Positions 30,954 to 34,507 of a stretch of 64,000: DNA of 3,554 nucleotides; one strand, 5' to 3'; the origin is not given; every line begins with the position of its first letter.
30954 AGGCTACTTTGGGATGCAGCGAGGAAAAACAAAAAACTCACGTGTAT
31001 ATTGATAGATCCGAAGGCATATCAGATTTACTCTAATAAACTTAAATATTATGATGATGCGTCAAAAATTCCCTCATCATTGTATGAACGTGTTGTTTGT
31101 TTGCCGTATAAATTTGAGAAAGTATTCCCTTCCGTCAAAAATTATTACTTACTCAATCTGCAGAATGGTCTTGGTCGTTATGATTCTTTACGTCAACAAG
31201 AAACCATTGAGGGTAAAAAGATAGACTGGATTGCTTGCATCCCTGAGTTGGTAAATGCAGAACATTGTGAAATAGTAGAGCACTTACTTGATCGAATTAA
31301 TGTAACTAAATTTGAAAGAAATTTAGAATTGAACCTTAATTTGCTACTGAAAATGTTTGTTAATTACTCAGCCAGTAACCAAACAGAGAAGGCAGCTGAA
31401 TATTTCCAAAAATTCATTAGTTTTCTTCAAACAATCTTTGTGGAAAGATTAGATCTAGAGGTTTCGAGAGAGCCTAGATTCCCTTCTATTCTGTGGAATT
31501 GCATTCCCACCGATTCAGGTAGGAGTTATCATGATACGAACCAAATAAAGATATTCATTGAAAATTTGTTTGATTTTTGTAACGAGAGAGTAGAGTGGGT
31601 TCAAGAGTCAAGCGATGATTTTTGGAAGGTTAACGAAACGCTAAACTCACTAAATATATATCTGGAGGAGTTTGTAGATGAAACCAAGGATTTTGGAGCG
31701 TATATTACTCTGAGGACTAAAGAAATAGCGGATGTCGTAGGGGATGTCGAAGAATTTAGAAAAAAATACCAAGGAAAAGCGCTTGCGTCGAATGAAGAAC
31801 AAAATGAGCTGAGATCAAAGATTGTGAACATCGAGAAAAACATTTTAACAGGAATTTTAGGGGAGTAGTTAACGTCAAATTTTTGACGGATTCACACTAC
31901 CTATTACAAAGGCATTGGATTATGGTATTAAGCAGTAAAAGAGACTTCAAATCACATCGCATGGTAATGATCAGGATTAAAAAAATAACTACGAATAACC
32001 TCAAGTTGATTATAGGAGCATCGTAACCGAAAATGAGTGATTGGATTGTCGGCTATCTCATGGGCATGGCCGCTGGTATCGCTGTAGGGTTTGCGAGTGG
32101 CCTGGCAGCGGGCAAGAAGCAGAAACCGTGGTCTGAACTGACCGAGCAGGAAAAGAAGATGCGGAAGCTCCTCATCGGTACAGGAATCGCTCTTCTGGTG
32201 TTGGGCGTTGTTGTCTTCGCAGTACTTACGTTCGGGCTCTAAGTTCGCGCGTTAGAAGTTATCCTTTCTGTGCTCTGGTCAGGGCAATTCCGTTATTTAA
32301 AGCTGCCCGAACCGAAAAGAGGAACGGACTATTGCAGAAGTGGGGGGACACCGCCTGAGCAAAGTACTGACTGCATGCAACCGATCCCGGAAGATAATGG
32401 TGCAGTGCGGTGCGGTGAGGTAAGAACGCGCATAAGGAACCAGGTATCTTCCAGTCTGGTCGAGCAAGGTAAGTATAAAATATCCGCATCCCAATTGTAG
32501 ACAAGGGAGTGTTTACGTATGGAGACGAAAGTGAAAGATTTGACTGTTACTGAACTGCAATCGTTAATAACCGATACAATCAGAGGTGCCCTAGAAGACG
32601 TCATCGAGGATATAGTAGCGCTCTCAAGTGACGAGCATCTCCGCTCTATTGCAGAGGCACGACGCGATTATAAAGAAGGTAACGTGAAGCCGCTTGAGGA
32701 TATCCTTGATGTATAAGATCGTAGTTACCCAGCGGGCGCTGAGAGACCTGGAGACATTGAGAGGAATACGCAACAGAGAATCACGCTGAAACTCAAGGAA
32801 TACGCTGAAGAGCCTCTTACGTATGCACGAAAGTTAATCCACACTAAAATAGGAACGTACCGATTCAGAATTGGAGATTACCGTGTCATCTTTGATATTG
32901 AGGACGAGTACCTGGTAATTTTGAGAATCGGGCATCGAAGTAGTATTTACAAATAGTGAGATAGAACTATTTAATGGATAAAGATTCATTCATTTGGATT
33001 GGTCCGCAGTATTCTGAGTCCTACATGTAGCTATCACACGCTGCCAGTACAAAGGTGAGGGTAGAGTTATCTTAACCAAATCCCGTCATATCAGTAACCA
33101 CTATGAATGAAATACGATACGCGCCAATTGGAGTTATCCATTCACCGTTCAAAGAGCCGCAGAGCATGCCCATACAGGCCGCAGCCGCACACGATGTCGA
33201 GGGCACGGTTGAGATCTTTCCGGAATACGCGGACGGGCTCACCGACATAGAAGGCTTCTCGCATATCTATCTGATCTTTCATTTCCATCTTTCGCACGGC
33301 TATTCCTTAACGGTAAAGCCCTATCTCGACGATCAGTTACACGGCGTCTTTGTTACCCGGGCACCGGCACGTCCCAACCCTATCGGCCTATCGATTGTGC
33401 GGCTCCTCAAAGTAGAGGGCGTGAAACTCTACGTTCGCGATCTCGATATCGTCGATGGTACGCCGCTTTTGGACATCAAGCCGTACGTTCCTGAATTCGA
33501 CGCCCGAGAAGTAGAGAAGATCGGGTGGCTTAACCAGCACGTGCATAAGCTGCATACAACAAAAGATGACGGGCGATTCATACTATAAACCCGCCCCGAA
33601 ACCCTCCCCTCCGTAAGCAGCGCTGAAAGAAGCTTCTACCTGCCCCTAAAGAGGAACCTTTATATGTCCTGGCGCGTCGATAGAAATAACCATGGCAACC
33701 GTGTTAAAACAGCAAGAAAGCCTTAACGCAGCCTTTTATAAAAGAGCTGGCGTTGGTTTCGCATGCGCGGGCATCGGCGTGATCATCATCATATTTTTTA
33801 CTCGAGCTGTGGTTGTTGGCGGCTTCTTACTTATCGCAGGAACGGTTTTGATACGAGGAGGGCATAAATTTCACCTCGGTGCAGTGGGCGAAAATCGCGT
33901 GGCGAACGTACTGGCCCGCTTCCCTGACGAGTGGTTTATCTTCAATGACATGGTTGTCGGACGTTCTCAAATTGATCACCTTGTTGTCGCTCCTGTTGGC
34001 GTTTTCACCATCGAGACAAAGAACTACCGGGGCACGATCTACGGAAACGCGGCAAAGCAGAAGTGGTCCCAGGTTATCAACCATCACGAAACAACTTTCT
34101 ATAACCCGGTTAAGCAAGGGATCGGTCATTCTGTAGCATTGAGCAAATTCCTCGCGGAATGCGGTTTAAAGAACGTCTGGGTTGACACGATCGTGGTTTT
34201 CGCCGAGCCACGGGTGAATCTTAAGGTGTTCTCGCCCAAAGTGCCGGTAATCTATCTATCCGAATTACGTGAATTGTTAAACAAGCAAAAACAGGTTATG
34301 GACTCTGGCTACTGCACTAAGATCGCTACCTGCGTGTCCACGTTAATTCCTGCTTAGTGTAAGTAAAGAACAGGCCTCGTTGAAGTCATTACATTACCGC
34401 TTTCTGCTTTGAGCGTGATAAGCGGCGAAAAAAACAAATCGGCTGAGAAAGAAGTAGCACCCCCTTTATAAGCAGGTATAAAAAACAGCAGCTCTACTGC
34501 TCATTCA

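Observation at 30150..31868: Low-GC stand-alone SIR2_2-domain protein with a novel helical C-terminal domain: candidate NAD-depleting defence gene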

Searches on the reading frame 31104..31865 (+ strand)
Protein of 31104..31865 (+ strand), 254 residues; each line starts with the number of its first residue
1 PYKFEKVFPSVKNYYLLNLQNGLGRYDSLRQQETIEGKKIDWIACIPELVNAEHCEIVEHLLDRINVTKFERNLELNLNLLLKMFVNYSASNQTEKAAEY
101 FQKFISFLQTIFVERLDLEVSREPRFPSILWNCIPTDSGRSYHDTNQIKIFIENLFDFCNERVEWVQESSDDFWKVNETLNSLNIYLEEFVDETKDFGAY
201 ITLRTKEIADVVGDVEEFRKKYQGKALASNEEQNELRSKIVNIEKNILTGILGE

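Call 38: search_solved_structures(query=A2, max_evalue=10)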
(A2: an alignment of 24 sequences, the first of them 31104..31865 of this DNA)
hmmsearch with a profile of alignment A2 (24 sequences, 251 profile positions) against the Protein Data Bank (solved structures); distinct sequences matched with E-value up to 10: 15.
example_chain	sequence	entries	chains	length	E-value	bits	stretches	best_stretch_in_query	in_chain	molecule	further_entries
9xbd_E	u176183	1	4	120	0.024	17.3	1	24-117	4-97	Nucleotidyltransferase domain-containing protein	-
4g78_A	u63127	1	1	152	0.12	14.9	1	117-202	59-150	Histidine phosphotransfer protein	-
3kba_A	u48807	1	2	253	0.2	14.2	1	84-189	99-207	Progesterone receptor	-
1a28_A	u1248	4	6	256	0.2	14.2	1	84-189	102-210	PROGESTERONE RECEPTOR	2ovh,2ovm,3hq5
4oar_A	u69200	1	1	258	0.2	14.2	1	84-189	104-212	Progesterone receptor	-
1e3k_A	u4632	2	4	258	0.2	14.2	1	84-189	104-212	PROGESTERONE RECEPTOR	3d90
38kc_A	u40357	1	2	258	0.2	14.2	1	84-189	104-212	Progesterone receptor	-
1sr7_A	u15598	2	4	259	0.21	14.2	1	84-189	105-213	Progesterone receptor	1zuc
2w8y_A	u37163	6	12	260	0.21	14.2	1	84-189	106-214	PROGESTERONE RECEPTOR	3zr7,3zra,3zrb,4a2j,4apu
1sqn_A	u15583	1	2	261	0.21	14.1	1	84-189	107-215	progesterone receptor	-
3g8o_A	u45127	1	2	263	0.21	14.1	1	84-189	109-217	Progesterone receptor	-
6kos_A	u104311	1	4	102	0.27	13.8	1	97-182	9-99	SUWA (Super WA20)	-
3j15_B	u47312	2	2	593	0.28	13.7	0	43-73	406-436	ABC transporter ATP-binding protein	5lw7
3bk7_A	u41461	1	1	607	0.3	13.6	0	43-73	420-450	ABC transporter ATP-binding protein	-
8z0c_A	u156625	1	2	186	0.38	13.3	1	111-219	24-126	TetR family transcriptional regulator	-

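Call 39: search_protein_families(library=pfam, alignment_id=A2, max_evalue=1)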
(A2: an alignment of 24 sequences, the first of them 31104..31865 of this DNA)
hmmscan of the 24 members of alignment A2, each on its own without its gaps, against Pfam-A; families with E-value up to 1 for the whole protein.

A. member 1, window:31104-31865:+ (254 aa): 2 families
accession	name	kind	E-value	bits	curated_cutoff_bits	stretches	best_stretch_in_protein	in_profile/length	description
PF08649.15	DASH_Dad1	-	0.0011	19.5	31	1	158-197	2-41/55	DASH complex subunit Dad1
PF19542.4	DUF6066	-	0.022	14.4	26.8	1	177-227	32-74/214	Family of unknown function (DUF6066)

B. families by the number of members that match (of 24 scanned): 60 families (the first 25 are shown)
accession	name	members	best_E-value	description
PF08649.15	DASH_Dad1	2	0.0011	DASH complex subunit Dad1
PF19542.4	DUF6066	2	0.022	Family of unknown function (DUF6066)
PF23202.1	PAH_ZNF598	2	0.066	ZNF598 PAH domain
PF08700.17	VPS51_Exo84_N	2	0.18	Vps51/EXO84/COG1 N-terminal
PF25721.1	T4_Y03C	1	0.0017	Phage T4 Y03C protein family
PF01535.26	PPR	1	0.005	PPR repeat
PF25622.1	Phi29_MCP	1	0.0069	Phi29-like phage major capsid protein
PF18052.6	Rx_N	1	0.0075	Rx N-terminal domain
PF17045.10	CEP63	1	0.0084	Centrosomal protein of 63 kDa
PF10303.14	DUF2408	1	0.0095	Protein of unknown function (DUF2408)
PF13499.12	EF-hand_7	1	0.013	EF-hand domain pair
PF18862.6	ApeA_NTD1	1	0.015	ApeA N-terminal domain 1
PF01865.21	PhoU_div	1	0.016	Protein of unknown function DUF47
PF24278.2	HVO_0513_N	1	0.016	HVO_0513, N-terminal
PF22888.1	FIMAH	1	0.016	FIMAH domain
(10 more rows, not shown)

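Call 50: predict_structure(alignment_id=A2)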
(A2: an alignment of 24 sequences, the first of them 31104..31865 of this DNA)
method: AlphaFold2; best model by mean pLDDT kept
length: 254 residues; sequences in the alignment: 24
mean_pLDDT: 88.2   pTM: 0.85
mean pLDDT of the five models: 88.2, 87.6, 86.2, 85.5, 83.2
residues with pLDDT >= 90: 159; 70-90: 77; 50-70: 12; < 50: 6
segments of 3 or more residues with pLDDT < 50: 1-6
pLDDT, mean of each block of 10 residues (from residue 1): 52 87 94 91 92 90 88 90 91 91 95 92 83 84 92 94 69 93 95 84 95 94 86 93 95 81
secondary structure, 60 per line:
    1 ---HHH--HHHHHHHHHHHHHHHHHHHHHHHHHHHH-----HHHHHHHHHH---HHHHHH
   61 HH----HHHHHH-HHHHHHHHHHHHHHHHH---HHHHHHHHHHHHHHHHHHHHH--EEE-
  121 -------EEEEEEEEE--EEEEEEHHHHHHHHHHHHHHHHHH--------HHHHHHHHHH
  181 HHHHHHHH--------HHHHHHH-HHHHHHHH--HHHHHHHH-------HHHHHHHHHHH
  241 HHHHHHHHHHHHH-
elements in order: H9-36 H42-51 H55-62 H67-72 H74-90 H94-114 E117-119 E128-136 E139-144 H145-162 H171-188 H197-203 H205-212 H215-222 H230-253

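Call 57: search_protein_representatives(alignment_id=A2)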
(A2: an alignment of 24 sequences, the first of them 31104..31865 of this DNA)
Query: 24 sequences, 251 profile positions. Proteins with E-value up to 0.001 (for the whole library): 177; up to 1e-10: 107; up to 1e-30: 38. The best 150 are listed.
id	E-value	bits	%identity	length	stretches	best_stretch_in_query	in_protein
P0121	7.3e-89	313.8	-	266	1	1-249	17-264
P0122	2.8e-87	308.6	-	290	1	1-250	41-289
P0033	2.0e-84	299.3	-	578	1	1-249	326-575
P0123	4.4e-80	285.0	-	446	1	1-250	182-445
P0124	6.1e-77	274.7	-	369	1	1-250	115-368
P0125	5.7e-74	265.0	-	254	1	1-250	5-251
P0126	1.4e-73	263.7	-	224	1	34-249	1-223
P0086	6.2e-68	245.2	-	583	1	1-250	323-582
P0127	2.1e-65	236.9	-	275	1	1-248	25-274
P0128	3.4e-61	223.1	-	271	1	1-250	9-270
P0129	1.1e-58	214.9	-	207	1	42-250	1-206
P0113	6.7e-57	209.1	-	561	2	1-250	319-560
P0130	1.8e-54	201.2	-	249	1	18-249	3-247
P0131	1.5e-50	188.3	-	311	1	1-247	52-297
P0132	5.2e-50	186.5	-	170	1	83-250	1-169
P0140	2.9e-41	157.9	-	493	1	1-247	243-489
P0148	1.5e-33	132.6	-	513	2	1-214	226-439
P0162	2.1e-23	99.3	-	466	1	2-248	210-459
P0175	1.8e-19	86.5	-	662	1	1-220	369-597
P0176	5.0e-19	85.0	-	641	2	1-249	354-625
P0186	8.1e-16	74.5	-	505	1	1-207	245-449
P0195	1.3e-14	70.5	-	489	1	1-246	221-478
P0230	2.7e-09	53.2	-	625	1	1-248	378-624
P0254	7.2e-07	45.2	-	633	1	1-249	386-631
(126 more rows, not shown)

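Call 58: search_protein_families(library=pfam, proteins=[P0123, P0140, P0148, P0162, P0186, P0195, P0175, P0176, P0254, P0230], max_evalue=0.001)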
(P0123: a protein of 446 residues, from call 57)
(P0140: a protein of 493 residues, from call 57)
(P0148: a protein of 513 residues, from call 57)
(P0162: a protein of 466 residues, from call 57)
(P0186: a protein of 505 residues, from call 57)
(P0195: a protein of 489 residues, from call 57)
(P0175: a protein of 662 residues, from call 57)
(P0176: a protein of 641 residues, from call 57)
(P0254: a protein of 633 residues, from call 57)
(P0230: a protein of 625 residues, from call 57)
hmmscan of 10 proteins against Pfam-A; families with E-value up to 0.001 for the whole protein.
P0123 (446 aa): 1 family
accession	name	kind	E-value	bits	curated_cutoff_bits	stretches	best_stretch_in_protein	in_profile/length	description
PF13289.12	SIR2_2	-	8.5e-10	39.3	24.5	1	3-151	3-121/141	SIR2-like domain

P0140 (493 aa): 1 family
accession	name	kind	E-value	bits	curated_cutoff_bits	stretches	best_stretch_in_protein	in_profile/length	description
PF13289.12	SIR2_2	-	2.5e-09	37.8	24.5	1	64-212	3-122/141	SIR2-like domain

P0148 (513 aa): 1 family
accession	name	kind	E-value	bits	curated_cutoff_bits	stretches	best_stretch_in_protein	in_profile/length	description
PF13289.12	SIR2_2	-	4.5e-11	43.4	24.5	1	28-207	3-135/141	SIR2-like domain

P0162 (466 aa): 1 family
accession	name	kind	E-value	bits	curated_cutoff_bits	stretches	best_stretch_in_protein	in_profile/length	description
PF13289.12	SIR2_2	-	2.7e-12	47.4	24.5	1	12-151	3-111/141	SIR2-like domain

P0186 (505 aa): 1 family
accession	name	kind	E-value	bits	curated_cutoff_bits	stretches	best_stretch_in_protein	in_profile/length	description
PF13289.12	SIR2_2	-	6.4e-10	39.7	24.5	1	52-213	3-138/141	SIR2-like domain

P0195 (489 aa): 1 family
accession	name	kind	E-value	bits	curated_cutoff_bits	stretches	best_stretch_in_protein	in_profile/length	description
PF13289.12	SIR2_2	-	5.5e-11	43.2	24.5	1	28-174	3-124/141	SIR2-like domain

P0175 (662 aa): 1 family
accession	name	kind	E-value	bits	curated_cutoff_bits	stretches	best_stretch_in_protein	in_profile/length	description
PF13289.12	SIR2_2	-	3.7e-09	37.3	24.5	1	176-339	3-124/141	SIR2-like domain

P0176 (641 aa): 1 family
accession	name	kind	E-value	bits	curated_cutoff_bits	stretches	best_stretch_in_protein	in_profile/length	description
PF13289.12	SIR2_2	-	1.6e-10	41.7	24.5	1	168-328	3-125/141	SIR2-like domain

P0254 (633 aa): 1 family
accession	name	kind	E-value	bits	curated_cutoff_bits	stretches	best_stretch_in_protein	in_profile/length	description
PF13289.12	SIR2_2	-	6.3e-10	39.8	24.5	1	192-340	2-122/141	SIR2-like domain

P0230 (625 aa): 1 family
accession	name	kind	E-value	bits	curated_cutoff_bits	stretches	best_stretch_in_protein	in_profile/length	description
PF13289.12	SIR2_2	-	2.7e-12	47.4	24.5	1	180-331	3-122/141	SIR2-like domain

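Call 79: fold_search(model_id=the predicted structure, library=viral)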
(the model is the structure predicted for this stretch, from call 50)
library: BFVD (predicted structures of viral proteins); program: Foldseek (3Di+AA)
matches with E <= 10: 212; with E <= 0.001: 0
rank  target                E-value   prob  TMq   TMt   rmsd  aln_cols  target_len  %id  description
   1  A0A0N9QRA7            1.8e-01  0.11  0.15  0.16  25.7       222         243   15  Uncharacterized protein [Chrysochromulina ericina virus CeV-01B]
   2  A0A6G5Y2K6            1.9e-01  0.11  0.17  0.10  25.4       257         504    8  (no name in the UniProt tables at hand)
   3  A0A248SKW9            2.1e-01  0.09  0.16  0.12  30.7       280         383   14  Uncharacterized protein [Klebsiella phage SopranoGao]
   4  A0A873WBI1            4.2e-01  0.15  0.18  0.26  10.8       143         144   13  (no name in the UniProt tables at hand)
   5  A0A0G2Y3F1            4.9e-01  0.12  0.22  0.15  18.0       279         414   11  Ankyrin repeat-containing protein [Acanthamoeba polyphaga mimivirus Kroon]
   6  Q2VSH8                6.1e-01  0.08  0.20  0.07  29.0       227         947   13  ORF63 [Ovine gammaherpesvirus 2]
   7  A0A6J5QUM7            7.2e-01  0.16  0.24  0.17  12.0       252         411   14  DNA-directed DNA polymerase [uncultured Caudovirales phage]
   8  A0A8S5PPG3            7.2e-01  0.13  0.14  0.17  17.0       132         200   15  Uncharacterized protein [Siphoviridae sp. ctnsL8]
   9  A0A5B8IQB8            7.6e-01  0.06  0.14  0.13  12.8       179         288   11  C2H2-type domain-containing protein [Mimiviridae sp. ChoanoV1]
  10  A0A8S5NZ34            8.5e-01  0.10  0.21  0.21  15.4       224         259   15  Type 4 fimbrial biogenesis protein, Type IV pilus biogenesis.0A [Siphoviridae sp. ct0qt9]
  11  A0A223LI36            8.5e-01  0.05  0.17  0.15  27.2       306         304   10  Uncharacterized protein [Erwinia phage vB_EamM_RisingSun]
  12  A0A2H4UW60            9.0e-01  0.05  0.18  0.09  17.2       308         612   13  Uncharacterized protein [Bodo saltans virus]
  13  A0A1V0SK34            1.0e+00  0.08  0.19  0.12  12.6       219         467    7  Uncharacterized protein [Klosneuvirus KNV1]
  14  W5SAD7                1.0e+00  0.06  0.20  0.12  17.1       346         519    8  F-box domain-containing protein [Pithovirus sibericum]
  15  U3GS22                1.0e+00  0.06  0.19  0.07  27.4       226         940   12  Tegument protein [Suid betaherpesvirus 2]
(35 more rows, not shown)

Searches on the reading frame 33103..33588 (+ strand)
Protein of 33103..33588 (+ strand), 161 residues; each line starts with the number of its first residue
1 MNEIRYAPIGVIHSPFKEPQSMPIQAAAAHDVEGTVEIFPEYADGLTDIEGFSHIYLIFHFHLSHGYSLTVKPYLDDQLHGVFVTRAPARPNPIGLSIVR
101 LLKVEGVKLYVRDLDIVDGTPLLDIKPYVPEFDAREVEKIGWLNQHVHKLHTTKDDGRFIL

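Call 23: search_protein_families(library=pfam, proteins=[window:33103-33588:+], max_evalue=0.01)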
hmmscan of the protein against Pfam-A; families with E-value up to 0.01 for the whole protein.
window:33103-33588:+ (161 aa): 1 family
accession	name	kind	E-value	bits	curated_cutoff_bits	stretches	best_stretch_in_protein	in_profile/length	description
PF01980.22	TrmO_N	-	1.8e-41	141.4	26.8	1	22-133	2-116/116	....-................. O N-terminal domain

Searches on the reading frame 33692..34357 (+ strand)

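Call 23: search_protein_families(library=pfam, proteins=[window:33692-34357:+], max_evalue=0.01)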
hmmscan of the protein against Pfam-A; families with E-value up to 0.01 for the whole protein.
window:33692-34357:+ (221 aa): 1 family
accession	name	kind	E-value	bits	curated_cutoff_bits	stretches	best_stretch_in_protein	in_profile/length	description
PF08378.17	NERD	-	3.3e-27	95.6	22.1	1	63-170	2-110/111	Nuclease-related domain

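Call 84: search_protein_families(library=padloc, proteins=[window:33692-34357:+], max_evalue=0.00001)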
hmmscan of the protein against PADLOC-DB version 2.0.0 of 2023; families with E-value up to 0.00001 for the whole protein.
window:33692-34357:+ (221 aa): 1 family
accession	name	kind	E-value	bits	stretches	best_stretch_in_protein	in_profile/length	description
PDLC02512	PglW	-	2.8e-07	26.8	1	92-182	50-143/1403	PglW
